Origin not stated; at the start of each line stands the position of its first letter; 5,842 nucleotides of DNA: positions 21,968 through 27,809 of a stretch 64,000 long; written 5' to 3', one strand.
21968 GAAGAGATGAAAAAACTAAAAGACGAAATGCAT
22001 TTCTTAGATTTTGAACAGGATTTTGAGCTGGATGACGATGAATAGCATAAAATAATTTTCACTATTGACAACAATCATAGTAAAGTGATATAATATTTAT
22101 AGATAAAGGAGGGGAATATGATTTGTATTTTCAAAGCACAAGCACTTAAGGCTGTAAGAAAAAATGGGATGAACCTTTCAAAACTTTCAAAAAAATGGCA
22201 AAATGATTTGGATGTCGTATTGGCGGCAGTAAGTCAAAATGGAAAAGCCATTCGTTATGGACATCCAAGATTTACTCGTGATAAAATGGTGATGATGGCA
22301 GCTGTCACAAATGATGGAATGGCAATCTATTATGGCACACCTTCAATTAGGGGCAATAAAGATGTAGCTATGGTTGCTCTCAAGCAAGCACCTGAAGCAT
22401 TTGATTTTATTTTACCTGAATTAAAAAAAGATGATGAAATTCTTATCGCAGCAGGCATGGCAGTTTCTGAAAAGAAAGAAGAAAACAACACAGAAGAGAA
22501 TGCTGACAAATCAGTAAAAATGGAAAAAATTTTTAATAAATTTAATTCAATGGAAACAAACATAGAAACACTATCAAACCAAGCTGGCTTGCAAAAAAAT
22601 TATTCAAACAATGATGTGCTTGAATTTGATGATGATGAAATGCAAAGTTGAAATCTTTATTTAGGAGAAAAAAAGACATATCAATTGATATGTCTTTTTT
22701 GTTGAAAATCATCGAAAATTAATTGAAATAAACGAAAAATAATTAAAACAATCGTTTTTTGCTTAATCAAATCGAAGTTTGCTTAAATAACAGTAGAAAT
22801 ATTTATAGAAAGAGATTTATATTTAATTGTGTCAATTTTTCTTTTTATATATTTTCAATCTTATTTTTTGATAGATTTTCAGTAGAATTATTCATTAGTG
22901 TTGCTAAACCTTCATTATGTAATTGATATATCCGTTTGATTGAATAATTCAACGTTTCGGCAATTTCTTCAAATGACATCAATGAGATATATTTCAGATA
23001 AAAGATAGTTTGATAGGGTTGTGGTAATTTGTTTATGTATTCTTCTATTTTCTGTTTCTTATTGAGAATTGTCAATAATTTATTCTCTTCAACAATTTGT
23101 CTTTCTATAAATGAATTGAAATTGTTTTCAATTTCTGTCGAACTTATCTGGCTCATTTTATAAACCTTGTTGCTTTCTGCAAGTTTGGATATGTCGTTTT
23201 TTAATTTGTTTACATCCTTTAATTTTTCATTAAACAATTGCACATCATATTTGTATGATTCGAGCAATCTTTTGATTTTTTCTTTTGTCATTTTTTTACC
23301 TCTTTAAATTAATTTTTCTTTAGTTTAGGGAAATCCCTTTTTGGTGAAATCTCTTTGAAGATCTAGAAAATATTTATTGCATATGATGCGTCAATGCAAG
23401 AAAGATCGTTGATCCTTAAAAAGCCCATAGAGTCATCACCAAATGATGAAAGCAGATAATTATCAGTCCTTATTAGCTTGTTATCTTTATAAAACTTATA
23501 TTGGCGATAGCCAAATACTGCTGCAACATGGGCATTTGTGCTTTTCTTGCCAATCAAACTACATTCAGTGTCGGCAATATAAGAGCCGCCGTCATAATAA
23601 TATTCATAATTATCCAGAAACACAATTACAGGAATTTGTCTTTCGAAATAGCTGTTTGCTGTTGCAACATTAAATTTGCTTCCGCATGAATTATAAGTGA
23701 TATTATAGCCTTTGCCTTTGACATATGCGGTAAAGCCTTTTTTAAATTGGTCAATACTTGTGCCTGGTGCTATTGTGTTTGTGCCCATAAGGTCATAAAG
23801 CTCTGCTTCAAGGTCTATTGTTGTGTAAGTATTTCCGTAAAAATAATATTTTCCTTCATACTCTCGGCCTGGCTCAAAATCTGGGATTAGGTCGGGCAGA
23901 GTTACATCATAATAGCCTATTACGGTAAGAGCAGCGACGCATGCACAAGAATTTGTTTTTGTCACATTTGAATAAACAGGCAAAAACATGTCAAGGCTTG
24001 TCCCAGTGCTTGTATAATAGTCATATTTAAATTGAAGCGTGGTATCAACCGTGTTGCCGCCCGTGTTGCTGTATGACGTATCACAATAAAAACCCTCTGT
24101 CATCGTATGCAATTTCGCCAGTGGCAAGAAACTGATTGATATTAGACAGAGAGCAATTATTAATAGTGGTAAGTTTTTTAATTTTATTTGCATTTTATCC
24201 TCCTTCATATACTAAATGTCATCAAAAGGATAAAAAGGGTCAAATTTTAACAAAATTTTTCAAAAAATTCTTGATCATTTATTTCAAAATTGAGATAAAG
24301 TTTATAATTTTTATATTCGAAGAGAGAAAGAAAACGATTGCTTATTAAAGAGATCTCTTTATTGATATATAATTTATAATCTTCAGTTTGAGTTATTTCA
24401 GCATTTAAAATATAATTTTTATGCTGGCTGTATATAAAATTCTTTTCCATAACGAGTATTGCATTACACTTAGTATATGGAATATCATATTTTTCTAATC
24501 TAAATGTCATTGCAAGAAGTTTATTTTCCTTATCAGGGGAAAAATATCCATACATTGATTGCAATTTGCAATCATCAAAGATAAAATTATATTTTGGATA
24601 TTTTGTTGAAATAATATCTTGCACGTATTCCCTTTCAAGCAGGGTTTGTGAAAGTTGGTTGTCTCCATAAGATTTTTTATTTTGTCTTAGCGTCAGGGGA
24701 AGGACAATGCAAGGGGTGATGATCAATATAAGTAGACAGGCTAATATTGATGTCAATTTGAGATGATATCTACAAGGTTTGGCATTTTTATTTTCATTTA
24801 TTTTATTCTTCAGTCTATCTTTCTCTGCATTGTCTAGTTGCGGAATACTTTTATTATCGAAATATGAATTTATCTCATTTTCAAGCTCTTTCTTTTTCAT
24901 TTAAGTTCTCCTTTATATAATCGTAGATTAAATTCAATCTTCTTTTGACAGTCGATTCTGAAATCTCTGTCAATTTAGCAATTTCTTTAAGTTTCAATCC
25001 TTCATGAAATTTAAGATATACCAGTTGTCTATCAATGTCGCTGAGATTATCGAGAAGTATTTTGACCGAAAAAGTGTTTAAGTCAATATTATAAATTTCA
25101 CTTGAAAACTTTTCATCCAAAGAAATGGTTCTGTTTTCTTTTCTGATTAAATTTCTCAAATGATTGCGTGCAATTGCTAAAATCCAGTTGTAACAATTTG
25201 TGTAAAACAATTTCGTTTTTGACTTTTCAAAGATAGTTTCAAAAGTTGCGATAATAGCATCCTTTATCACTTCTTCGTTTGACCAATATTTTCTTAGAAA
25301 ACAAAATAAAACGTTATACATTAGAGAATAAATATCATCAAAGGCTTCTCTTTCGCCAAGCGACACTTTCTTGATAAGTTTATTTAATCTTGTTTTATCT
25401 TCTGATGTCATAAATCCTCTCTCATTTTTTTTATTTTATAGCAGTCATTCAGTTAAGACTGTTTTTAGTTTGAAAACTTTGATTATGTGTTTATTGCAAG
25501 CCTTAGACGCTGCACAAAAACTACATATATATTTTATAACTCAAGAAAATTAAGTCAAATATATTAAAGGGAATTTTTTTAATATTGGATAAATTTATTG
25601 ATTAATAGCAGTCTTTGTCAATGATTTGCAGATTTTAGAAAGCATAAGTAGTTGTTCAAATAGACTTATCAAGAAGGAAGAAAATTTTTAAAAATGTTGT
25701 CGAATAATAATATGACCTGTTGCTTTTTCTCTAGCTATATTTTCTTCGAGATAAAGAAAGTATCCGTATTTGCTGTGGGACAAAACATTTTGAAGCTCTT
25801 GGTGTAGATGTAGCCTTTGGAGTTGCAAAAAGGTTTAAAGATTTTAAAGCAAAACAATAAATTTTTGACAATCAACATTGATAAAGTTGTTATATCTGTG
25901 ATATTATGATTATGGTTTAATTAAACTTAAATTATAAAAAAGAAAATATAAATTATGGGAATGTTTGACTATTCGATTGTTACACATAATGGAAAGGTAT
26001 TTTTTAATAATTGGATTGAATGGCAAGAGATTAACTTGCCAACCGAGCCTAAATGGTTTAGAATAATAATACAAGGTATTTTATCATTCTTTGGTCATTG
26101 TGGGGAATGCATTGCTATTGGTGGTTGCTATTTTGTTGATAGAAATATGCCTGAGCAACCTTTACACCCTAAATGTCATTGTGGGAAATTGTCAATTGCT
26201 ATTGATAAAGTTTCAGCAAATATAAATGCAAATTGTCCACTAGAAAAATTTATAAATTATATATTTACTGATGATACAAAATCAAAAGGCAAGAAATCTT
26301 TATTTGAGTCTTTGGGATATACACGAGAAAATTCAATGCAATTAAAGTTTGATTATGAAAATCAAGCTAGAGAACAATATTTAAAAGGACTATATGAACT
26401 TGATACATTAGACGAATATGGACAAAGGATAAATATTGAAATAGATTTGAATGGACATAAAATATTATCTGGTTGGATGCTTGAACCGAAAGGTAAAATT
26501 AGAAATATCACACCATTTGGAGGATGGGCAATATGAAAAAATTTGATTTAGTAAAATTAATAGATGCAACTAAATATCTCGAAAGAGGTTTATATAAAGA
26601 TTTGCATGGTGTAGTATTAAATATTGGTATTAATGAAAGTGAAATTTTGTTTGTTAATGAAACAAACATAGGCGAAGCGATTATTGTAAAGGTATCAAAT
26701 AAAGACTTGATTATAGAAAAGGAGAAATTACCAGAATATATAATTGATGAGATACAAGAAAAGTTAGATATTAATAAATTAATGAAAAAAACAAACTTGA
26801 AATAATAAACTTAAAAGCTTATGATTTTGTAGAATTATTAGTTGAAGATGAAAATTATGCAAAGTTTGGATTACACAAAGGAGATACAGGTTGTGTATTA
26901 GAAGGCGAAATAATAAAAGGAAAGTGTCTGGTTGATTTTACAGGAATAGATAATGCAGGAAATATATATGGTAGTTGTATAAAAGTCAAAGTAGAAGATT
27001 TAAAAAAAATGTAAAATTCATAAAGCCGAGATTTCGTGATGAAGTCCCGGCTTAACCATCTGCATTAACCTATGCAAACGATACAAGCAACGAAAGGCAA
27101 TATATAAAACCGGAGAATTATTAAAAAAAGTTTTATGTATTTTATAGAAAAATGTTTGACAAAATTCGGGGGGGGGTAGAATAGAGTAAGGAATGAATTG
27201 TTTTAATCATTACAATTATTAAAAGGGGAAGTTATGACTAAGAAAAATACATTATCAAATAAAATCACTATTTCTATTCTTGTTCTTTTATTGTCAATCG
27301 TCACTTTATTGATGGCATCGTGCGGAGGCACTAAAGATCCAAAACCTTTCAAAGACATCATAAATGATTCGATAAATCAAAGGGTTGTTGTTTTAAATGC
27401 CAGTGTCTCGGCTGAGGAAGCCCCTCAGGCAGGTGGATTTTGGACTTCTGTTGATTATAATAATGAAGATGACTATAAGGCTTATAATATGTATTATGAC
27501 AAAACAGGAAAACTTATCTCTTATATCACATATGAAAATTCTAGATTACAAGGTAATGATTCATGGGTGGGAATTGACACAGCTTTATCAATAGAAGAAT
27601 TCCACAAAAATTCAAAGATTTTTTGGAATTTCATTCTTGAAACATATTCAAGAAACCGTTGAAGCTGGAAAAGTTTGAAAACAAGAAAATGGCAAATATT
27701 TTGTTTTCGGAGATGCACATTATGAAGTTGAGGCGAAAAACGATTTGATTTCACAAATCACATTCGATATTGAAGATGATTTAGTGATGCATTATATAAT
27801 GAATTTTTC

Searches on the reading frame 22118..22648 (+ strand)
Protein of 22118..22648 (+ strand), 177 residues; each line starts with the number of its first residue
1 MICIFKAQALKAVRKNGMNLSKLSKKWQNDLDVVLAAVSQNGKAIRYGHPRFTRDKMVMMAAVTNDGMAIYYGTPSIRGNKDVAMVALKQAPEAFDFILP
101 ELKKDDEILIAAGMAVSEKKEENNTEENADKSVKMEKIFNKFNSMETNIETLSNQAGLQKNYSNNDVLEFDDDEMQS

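Call 53: search_protein_families(library=phrogs, proteins=[window:22118-22648:+], max_evalue=0.01)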
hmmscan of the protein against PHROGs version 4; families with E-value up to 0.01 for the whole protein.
window:22118-22648:+ (177 aa): 1 family
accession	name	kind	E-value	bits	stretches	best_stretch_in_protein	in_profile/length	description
phrog_31839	-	unknown function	1.3e-15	58.1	1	8-165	189-346/421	-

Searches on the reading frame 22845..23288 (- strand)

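Call 53: search_protein_families(library=phrogs, proteins=[window:22845-23288:-], max_evalue=0.01)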
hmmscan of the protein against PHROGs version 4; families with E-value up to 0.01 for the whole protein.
window:22845-23288:- (147 aa): 4 families
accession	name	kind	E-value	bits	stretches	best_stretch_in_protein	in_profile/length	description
phrog_36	-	transcription regulation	3.2e-14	54.1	1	2-133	53-185/220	transcriptional regulator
phrog_1740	-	transcription regulation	5.7e-07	29.4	1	21-134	103-215/567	RNA polymerase sigma factor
phrog_248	-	transcription regulation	1.1e-06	29.8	1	1-130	21-132/161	transcriptional activator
phrog_11306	-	unknown function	6.6e-05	23.9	1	104-131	1-28/63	-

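Call 54: search_protein_families(library=ncbifam, proteins=[window:22845-23288:-], max_evalue=0.01)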
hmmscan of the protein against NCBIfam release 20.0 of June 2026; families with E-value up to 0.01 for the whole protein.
window:22845-23288:- (147 aa): 22 families
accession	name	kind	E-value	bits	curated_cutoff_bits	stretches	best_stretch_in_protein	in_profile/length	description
TIGR02937.1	sigma70-ECF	superfamily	5e-09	36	42.9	1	58-131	96-161/165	sigma-70 family RNA polymerase sigma factor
TIGR02985.1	Sig70_bacteroi1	subfamily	1.7e-08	34.8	126.4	1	44-132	75-159/162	RNA polymerase sigma-70 factor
NF007223.0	PRK09641.1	equivalog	4.1e-07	30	209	1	46-119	96-168/187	RNA polymerase sigma factor SigW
NF058625.1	sigma_PG0214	equivalog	5.7e-07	29.4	130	1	50-120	73-146/170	GFO_1088 family ECF-type sigma factor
TIGR02479.1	FliA_WhiG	subfamily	9.7e-07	28.7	189.6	1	20-131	110-219/224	FliA/WhiG family RNA polymerase sigma factor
TIGR02980.1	SigBFG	subfamily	2.2e-06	27.5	234.35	1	30-133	120-224/227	SigB/SigF/SigG family RNA polymerase sigma factor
NF008888.0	PRK11922.1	equivalog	6.9e-06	25.8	204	1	37-115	98-176/231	RNA polymerase sigma factor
TIGR02950.1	SigM_subfam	subfamily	7.7e-06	25.8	147.95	1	55-120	78-143/159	RNA polymerase sigma factor, SigM family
TIGR02948.1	SigW_bacill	equivalog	1.3e-05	25.4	243.1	1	68-120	117-169/187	RNA polymerase sigma factor SigW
NF005809.0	PRK07670.1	equivalog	6.4e-05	22.6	326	1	57-133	173-248/255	FliA/WhiG family RNA polymerase sigma factor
NF005413.0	PRK06986.1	subfamily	7e-05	22.8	201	1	29-133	126-234/241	RNA polymerase sigma factor FliA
NF004935.0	PRK06288.1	equivalog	0.00015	21.5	343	1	69-134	196-261/270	RNA polymerase sigma factor WhiG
NF053879.1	RNAPolSigSigVBac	equivalog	0.0003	20.5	190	1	77-122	97-142/160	RNA polymerase sigma factor SigV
TIGR02984.1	Sig-70_plancto1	subfamily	0.00058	19.5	183.75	1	78-132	131-185/189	RNA polymerase sigma-70 factor, Planctomycetaceae-specific subfamily 1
NF009177.0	PRK12525.1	subfamily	0.0013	18.6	266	1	73-130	104-161/168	RNA polymerase sigma factor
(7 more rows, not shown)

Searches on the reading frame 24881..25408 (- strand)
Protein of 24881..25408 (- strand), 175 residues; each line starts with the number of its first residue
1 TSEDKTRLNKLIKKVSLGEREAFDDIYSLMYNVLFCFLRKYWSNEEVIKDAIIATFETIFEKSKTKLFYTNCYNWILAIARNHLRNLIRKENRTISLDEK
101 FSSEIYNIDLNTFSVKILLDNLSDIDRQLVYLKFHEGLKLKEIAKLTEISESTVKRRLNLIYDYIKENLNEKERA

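Call 16: search_protein_families(library=pfam, proteins=[window:24881-25408:-], max_evalue=0.01)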
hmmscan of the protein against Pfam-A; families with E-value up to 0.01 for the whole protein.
window:24881-25408:- (175 aa): 4 families
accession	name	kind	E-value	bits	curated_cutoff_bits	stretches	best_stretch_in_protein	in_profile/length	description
PF08281.18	Sigma70_r4_2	-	2.9e-09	36.9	25.7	1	118-158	7-47/54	Sigma-70, region 4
PF07638.17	Sigma70_ECF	-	4.8e-09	36.8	21.1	1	115-170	130-184/185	ECF sigma factor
PF04545.22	Sigma70_r4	-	7.2e-08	32.3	24.1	1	118-158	1-41/50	Sigma-70, region 4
PF13384.12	HTH_23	-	0.00058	20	24.6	1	123-158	3-38/50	Homeodomain-like domain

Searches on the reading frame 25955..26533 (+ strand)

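Call 16: search_protein_families(library=pfam, proteins=[window:25955-26533:+], max_evalue=0.01)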
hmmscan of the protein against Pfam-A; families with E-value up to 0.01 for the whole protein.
window:25955-26533:+ (193 aa): 1 family
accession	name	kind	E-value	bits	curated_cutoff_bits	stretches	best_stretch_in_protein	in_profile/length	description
PF21814.2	DUF6883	-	6.4e-05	23.6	27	1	96-182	12-100/110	Domain of unknown function (DUF6883)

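Call 53: search_protein_families(library=phrogs, proteins=[window:25955-26533:+], max_evalue=0.01)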
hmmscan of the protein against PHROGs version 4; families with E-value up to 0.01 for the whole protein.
window:25955-26533:+ (193 aa): 0 families

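Call 54: search_protein_families(library=ncbifam, proteins=[window:25955-26533:+], max_evalue=0.01)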
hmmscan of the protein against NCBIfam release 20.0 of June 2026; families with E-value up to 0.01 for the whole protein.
window:25955-26533:+ (193 aa): 0 families

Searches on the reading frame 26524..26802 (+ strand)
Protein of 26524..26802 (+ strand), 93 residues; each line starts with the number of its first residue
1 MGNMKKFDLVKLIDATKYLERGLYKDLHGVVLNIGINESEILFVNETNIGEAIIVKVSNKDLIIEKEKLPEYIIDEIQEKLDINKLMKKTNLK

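Call 16: search_protein_families(library=pfam, proteins=[window:26524-26802:+], max_evalue=0.01)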
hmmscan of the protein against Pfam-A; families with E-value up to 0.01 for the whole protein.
window:26524-26802:+ (93 aa): 1 family
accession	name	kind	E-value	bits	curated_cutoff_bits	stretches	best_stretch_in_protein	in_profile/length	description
PF13051.11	DUF3912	-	0.0024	18.5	23.1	1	11-75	13-76/92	Protein of unknown function (DUF3912)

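Call 44: find_encoding_contigs(protein=window:26524-26802:+, flank=3000, max_places=10)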
Protein window:26524-26802:+ (93 aa): no gene with exactly this product is on record in the collection.

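Call 53: search_protein_families(library=phrogs, proteins=[window:26524-26802:+], max_evalue=0.01)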
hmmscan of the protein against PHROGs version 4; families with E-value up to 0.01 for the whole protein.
window:26524-26802:+ (93 aa): 0 families

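Call 54: search_protein_families(library=ncbifam, proteins=[window:26524-26802:+], max_evalue=0.01)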
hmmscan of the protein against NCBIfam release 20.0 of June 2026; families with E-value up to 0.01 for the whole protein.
window:26524-26802:+ (93 aa): 0 families

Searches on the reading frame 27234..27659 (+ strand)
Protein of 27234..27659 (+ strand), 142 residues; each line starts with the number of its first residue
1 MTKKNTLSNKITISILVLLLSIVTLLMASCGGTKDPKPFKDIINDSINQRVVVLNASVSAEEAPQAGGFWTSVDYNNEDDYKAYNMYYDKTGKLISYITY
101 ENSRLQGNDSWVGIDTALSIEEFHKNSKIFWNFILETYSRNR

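Call 8: find_homologous_proteins(query=window:27234-27659:+)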
Query window:27234-27659:+ (142 aa): 2 proteins with E <= 0.001 among 29 candidates.
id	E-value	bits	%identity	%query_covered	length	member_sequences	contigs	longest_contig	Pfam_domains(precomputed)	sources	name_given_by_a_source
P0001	1.8e-88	311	100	100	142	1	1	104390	-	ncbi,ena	-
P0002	9.2e-43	163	100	56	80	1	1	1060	-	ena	-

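Call 9: find_encoding_contigs(protein=P0001, flank=3000)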
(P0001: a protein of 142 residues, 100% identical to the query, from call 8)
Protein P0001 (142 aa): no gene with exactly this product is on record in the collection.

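Call 10: find_encoding_contigs(protein=P0002, flank=3000)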
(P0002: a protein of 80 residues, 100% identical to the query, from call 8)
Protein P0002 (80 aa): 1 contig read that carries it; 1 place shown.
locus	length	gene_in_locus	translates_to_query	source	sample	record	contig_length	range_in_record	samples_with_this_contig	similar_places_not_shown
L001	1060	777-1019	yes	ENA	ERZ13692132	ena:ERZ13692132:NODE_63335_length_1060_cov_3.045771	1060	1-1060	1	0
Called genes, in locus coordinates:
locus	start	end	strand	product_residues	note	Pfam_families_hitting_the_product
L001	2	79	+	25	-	?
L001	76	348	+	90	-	-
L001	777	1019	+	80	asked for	-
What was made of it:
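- Tried and rejected: Only the truncated P0002 gave a contig, L001 (call 10).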

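Call 16: search_protein_families(library=pfam, proteins=[window:27234-27659:+], max_evalue=0.01)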
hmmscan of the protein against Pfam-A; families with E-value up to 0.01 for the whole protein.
window:27234-27659:+ (142 aa): 0 families

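Call 48: predict_structure(protein=window:27234-27659:+)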
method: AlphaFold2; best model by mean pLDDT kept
length: 142 residues; sequences in the alignment: 1
mean_pLDDT: 51.3   pTM: 0.33
mean pLDDT of the five models: 51.3, 48.2, 47.7, 47.2, 47.1
residues with pLDDT >= 90: 0; 70-90: 9; 50-70: 66; < 50: 67
segments of 3 or more residues with pLDDT < 50: 1-3, 25-65, 103-110, 131-142
pLDDT, mean of each block of 10 residues (from residue 1): 53 72 49 37 37 33 51 60 64 63 50 55 52 44 36
secondary structure, 60 per line:
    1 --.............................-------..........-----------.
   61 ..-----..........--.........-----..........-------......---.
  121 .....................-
elements in order: H3-31 H39-48 E68-77 E80-88 E94-103 E111-116 H120-141
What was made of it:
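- Tried and rejected: Structure of the lipoprotein: single-sequence AlphaFold gave pLDDT 51, which is unusable, so no fold search was run (call 48).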

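Call 53: search_protein_families(library=phrogs, proteins=[window:27234-27659:+], max_evalue=0.01)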
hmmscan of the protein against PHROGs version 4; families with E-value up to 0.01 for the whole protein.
window:27234-27659:+ (142 aa): 0 families

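Call 54: search_protein_families(library=ncbifam, proteins=[window:27234-27659:+], max_evalue=0.01)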
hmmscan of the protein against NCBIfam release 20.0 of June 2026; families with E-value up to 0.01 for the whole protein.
window:27234-27659:+ (142 aa): 0 families

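Call 58: search_protein_representatives(protein=window:27234-27659:+)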
Query: 142 residues. Proteins with E-value up to 0.001 (for the whole library): 1; up to 1e-10: 1; up to 1e-30: 1. The best 1 are listed.
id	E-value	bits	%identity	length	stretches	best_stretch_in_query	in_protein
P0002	2.9e-43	163.4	100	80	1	1-80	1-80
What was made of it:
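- Its only match in 1.84 billion representative proteins is its own fragment (calls 8, 58).
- Tried and rejected: An exhaustive HMMER search found only the protein's own fragment (call 58).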
